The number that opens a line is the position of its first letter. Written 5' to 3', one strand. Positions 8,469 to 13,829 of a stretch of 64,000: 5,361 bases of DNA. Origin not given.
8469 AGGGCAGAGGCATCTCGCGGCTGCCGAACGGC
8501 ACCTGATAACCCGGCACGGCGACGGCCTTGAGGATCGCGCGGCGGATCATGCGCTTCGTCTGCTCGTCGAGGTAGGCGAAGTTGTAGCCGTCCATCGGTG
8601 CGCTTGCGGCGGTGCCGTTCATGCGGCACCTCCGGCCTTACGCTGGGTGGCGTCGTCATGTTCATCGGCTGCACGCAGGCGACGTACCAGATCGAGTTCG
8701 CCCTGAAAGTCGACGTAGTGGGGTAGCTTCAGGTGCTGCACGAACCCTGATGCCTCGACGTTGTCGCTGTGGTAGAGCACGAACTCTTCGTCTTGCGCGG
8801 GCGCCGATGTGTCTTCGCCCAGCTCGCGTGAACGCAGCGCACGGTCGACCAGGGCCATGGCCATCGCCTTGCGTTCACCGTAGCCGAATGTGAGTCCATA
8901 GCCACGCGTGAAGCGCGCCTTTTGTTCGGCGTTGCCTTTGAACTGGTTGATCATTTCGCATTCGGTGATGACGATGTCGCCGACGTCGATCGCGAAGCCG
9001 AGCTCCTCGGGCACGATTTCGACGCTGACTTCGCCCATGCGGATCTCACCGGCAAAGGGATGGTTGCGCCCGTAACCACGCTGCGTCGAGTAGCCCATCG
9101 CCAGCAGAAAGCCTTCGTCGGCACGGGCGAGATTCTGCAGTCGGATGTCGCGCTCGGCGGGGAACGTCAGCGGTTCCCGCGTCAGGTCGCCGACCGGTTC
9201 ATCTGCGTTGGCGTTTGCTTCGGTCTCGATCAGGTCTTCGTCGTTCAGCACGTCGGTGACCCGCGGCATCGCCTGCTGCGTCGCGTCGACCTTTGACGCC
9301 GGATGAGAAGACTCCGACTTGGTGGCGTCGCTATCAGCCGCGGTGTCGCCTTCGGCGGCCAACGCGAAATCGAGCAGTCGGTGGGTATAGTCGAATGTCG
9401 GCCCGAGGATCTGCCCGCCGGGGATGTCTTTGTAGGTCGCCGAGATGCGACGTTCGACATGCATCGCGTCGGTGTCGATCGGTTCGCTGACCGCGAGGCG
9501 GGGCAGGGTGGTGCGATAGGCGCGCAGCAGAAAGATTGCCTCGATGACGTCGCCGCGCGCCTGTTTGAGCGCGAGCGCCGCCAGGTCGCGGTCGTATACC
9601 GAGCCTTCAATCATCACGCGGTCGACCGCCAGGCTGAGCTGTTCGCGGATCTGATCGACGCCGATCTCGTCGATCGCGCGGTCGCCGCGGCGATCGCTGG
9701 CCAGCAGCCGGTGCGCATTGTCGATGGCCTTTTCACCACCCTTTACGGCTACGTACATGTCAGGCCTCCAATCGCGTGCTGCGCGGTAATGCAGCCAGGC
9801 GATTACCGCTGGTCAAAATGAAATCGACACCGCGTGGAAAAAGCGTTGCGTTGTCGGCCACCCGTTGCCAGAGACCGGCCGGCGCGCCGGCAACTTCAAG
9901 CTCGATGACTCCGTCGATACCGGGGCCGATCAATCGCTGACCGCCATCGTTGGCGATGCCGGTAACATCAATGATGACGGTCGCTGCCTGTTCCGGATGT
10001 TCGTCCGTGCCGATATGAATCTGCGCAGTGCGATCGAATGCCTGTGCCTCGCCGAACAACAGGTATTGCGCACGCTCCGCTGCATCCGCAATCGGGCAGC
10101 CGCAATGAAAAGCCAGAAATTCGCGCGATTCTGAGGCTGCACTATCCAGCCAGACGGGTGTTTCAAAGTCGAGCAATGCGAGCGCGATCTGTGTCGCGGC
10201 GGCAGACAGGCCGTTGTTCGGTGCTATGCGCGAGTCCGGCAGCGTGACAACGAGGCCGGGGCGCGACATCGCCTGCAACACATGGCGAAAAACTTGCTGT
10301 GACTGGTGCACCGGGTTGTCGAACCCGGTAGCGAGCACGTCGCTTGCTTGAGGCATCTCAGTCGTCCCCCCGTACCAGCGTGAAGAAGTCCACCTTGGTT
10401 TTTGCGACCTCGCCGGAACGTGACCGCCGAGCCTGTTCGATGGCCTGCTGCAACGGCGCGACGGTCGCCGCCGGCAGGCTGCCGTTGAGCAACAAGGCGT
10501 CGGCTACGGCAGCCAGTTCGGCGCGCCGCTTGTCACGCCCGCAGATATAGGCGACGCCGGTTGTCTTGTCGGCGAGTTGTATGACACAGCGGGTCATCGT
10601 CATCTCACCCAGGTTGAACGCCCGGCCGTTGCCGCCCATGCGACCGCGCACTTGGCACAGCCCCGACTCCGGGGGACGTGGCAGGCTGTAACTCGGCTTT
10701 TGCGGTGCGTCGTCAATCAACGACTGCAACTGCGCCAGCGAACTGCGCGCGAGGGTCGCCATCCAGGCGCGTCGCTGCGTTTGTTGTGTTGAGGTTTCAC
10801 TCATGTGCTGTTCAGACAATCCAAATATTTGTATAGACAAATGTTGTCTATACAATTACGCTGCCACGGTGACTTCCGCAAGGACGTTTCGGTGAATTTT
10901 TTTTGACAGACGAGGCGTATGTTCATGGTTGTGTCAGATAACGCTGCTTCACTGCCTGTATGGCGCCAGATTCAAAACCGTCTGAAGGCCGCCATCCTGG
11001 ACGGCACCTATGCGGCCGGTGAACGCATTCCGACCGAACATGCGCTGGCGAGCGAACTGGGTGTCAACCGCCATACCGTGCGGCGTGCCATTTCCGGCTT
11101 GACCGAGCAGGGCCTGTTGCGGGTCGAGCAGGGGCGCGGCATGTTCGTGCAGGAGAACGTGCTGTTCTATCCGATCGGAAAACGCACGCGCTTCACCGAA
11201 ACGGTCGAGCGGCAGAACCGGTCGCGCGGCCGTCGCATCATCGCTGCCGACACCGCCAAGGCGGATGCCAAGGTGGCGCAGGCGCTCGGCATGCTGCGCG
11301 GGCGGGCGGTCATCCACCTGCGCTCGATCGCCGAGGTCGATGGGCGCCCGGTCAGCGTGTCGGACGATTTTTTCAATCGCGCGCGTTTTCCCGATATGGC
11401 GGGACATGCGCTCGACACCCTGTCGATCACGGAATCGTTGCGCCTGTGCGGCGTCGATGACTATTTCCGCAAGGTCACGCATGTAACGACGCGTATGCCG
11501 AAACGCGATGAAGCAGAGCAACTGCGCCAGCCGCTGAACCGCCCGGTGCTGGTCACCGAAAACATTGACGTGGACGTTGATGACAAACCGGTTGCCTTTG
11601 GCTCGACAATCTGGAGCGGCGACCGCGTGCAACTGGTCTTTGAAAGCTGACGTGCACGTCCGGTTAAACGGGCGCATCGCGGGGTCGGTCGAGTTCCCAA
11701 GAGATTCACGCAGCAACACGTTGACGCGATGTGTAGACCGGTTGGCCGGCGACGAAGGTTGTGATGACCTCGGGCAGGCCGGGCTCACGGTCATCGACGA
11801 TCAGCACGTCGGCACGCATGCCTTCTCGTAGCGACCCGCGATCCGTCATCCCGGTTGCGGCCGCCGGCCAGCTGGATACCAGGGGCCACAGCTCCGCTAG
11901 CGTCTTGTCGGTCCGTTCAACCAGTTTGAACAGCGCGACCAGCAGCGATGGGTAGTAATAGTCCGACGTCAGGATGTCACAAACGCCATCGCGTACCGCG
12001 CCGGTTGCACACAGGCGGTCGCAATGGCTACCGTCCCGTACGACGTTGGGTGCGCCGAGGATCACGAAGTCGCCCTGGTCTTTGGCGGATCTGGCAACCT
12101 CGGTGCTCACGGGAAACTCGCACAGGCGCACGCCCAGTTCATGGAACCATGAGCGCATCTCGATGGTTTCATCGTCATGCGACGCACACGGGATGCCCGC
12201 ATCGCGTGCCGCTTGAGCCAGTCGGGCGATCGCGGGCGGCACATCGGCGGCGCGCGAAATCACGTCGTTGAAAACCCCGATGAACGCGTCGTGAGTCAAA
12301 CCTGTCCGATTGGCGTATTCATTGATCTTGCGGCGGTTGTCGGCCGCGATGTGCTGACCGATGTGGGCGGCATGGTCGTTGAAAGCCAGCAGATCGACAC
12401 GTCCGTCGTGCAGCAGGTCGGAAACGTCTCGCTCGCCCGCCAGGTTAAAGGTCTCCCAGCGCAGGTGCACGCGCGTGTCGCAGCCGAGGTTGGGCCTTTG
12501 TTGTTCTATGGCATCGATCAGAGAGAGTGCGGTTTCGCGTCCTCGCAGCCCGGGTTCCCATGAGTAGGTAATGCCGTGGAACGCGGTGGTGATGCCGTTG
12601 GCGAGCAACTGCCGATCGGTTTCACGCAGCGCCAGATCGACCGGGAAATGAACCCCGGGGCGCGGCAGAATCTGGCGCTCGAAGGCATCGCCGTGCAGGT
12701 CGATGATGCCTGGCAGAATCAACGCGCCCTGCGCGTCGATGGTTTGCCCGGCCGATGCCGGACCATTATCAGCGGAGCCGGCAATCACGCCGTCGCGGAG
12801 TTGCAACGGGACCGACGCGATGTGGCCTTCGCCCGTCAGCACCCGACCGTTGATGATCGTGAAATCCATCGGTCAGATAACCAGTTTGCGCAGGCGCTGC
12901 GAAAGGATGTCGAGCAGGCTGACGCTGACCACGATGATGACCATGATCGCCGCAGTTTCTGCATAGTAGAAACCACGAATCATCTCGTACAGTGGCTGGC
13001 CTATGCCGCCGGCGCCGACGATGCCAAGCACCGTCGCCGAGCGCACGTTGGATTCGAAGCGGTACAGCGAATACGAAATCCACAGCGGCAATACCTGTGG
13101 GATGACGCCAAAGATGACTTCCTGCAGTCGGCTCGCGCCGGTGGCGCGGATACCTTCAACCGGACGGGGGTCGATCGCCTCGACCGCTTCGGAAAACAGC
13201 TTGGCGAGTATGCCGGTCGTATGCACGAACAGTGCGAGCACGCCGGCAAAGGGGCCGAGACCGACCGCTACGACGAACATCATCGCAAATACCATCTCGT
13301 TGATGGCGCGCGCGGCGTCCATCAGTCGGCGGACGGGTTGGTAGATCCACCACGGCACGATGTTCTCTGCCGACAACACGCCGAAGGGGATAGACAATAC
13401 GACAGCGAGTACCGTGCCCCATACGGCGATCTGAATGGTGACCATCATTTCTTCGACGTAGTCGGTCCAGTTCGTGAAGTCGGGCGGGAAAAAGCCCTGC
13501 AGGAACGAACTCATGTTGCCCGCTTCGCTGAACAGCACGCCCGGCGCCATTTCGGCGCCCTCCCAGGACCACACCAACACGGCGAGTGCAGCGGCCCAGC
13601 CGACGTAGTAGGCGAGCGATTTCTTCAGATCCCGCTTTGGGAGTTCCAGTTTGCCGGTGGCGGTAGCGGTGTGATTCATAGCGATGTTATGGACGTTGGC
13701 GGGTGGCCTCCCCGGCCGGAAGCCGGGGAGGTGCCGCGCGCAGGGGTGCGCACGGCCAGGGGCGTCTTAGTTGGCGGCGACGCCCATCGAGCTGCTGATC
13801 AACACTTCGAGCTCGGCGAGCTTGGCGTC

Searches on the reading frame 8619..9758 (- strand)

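Call 3: search_protein_families(library=pfam, proteins=[window:8619-9758:-])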
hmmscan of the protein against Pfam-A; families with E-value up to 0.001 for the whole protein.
window:8619-9758:- (379 aa): 1 family
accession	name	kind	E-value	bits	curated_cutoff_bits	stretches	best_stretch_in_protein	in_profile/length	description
PF05861.17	PhnI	-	1.5e-167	557.2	34.5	1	1-363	1-346/348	Bacterial phosphonate metabolism protein (PhnI)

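Call 4: search_protein_families(library=ncbifam, proteins=[window:8619-9758:-])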
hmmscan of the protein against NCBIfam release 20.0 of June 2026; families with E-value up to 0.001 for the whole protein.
window:8619-9758:- (379 aa): 0 families

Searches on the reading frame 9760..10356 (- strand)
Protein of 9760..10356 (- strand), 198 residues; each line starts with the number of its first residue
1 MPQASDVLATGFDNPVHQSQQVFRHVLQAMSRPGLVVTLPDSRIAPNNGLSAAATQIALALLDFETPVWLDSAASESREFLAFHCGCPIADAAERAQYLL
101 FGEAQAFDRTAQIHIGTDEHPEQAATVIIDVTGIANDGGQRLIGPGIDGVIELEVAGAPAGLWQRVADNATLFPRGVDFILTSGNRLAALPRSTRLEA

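Call 3: search_protein_families(library=pfam, proteins=[window:9760-10356:-])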
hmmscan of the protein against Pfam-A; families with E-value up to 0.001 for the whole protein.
window:9760-10356:- (198 aa): 1 family
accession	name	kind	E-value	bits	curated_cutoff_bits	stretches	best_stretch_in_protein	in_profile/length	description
PF05845.17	PhnH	-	3.7e-58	196.8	25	1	10-197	1-188/188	Bacterial phosphonate metabolism protein (PhnH)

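Call 4: search_protein_families(library=ncbifam, proteins=[window:9760-10356:-])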
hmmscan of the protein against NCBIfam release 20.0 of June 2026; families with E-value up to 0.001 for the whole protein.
window:9760-10356:- (198 aa): 1 family
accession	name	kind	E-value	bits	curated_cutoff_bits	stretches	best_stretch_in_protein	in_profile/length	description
TIGR03292.1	PhnH_redo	equivalog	9.2e-54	182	91.5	1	11-195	1-184/184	phosphonate C-P lyase system protein PhnH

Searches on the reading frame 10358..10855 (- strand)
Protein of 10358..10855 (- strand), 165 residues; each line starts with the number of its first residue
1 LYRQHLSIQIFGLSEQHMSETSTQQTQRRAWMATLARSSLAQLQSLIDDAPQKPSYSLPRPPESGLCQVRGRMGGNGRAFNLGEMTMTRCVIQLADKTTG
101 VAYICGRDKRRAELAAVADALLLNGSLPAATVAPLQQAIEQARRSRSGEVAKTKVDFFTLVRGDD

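Call 3: search_protein_families(library=pfam, proteins=[window:10358-10855:-])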
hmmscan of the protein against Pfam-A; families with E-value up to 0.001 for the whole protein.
window:10358-10855:- (165 aa): 1 family
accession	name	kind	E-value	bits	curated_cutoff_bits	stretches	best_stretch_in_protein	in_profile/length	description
PF06754.17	PhnG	-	4e-47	160.3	32.4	1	27-163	2-142/142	Phosphonate metabolism protein PhnG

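Call 4: search_protein_families(library=ncbifam, proteins=[window:10358-10855:-])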
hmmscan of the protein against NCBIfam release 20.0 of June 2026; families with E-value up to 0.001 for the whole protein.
window:10358-10855:- (165 aa): 1 family
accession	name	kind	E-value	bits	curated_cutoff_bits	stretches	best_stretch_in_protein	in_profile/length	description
TIGR03293.1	PhnG_redo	equivalog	8.2e-46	155.6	89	1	26-164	2-144/144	phosphonate C-P lyase system protein PhnG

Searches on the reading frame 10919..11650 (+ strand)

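Call 8: search_protein_families(library=pfam, proteins=[window:10919-11650:+], max_evalue=0.00001)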
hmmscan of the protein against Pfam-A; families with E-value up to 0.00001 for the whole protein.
window:10919-11650:+ (243 aa): 2 families
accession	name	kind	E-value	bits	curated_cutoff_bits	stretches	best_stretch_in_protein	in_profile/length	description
PF07702.18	UTRA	-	2.4e-23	82.9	23.8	1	99-237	2-140/141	UTRA domain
PF00392.27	GntR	-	9.5e-20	70.5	27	1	16-77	3-64/64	Bacterial regulatory proteins, gntR family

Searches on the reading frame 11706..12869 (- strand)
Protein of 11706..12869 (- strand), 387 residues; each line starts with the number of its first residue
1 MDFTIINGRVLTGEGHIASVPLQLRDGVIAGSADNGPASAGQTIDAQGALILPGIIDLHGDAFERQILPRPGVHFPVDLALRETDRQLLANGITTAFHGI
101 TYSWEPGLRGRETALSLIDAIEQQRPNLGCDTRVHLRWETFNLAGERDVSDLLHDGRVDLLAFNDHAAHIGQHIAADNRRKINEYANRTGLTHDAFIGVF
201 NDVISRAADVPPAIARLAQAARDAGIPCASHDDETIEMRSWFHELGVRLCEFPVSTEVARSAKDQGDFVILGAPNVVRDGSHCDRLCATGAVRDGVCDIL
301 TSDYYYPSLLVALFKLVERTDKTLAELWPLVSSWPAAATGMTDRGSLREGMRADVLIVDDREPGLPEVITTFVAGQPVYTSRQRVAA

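Call 8: search_protein_families(library=pfam, proteins=[window:11706-12869:-], max_evalue=0.00001)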
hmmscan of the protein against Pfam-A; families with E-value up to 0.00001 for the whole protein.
window:11706-12869:- (387 aa): 2 families
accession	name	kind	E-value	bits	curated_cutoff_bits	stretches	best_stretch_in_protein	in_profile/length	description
PF07969.17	Amidohydro_3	-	5e-11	43.2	29.7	1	321-379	406-472/472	Amidohydrolase family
PF01979.26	Amidohydro_1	-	8.3e-06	25.7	25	0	51-375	2-342/345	Amidohydrolase family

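Call 49: search_protein_families(library=ncbifam, proteins=[window:11706-12869:-], max_evalue=0.000001)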
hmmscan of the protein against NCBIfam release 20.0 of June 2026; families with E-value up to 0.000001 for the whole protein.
window:11706-12869:- (387 aa): 18 families
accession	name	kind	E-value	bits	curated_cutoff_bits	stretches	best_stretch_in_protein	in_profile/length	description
NF011987.0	PRK15446.2-3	subfamily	2.9e-131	437.9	253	1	4-383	13-388/395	alpha-D-ribose 1-methylphosphonate 5-triphosphate diphosphatase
NF011985.0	PRK15446.2-1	equivalog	2.3e-129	431.7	656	1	2-381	3-378/397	alpha-D-ribose 1-methylphosphonate 5-triphosphate diphosphatase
TIGR02318.1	phosphono_phnM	equivalog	1.1e-99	333.9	390.55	1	7-378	4-375/376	phosphonate metabolism protein PhnM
NF011990.0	PRK15446.2-6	subfamily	1.1e-95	320.7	233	1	4-383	4-387/390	alpha-D-ribose 1-methylphosphonate 5-triphosphate diphosphatase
NF011989.0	PRK15446.2-5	equivalog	2.1e-80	270.4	565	1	7-382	8-381/385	alpha-D-ribose 1-methylphosphonate 5-triphosphate diphosphatase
NF011984.0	PRK15446.1-5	equivalog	9.6e-71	238.6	260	1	4-378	5-378/379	alpha-D-ribose 1-methylphosphonate 5-triphosphate diphosphatase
NF011988.0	PRK15446.2-4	equivalog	1.3e-69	235.2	369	1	21-380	19-377/389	alpha-D-ribose 1-methylphosphonate 5-triphosphate diphosphatase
NF011983.0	PRK15446.1-4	equivalog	2.8e-59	200.9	486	1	6-376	8-376/379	alpha-D-ribose 1-methylphosphonate 5-triphosphate diphosphatase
NF011986.0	PRK15446.2-2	equivalog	3.8e-55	187.3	465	1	39-382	41-381/406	alpha-D-ribose 1-methylphosphonate 5-triphosphate diphosphatase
NF011982.0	PRK15446.1-3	equivalog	2e-53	181.7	684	1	5-376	3-374/377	alpha-D-ribose 1-methylphosphonate 5-triphosphate diphosphatase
NF011981.0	PRK15446.1-2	equivalog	1.1e-51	175.8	375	1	5-362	2-362/378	alpha-D-ribose 1-methylphosphonate 5-triphosphate diphosphatase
NF006689.0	PRK09237.1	equivalog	2.1e-09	36.4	371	0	2-95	4-88/383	amidohydrolase/deacetylase family metallohydrolase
NF006559.0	PRK09060.1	equivalog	4.8e-09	35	482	0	3-59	7-62/444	dihydroorotase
NF004839.0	PRK06189.1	equivalog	3.7e-08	32.4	631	0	2-60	4-61/451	allantoinase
NF002668.0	PRK02382.1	equivalog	7.5e-08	31.5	452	0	4-59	7-54/436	dihydroorotase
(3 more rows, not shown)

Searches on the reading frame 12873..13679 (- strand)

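Call 8: search_protein_families(library=pfam, proteins=[window:12873-13679:-], max_evalue=0.00001)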
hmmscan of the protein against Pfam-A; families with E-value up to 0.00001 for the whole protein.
window:12873-13679:- (268 aa): 1 family
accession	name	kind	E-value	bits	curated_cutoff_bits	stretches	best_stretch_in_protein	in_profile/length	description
PF00528.27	BPD_transp_1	-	9.9e-22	78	26.4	1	97-266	2-177/184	Binding-protein-dependent transport system inner membrane component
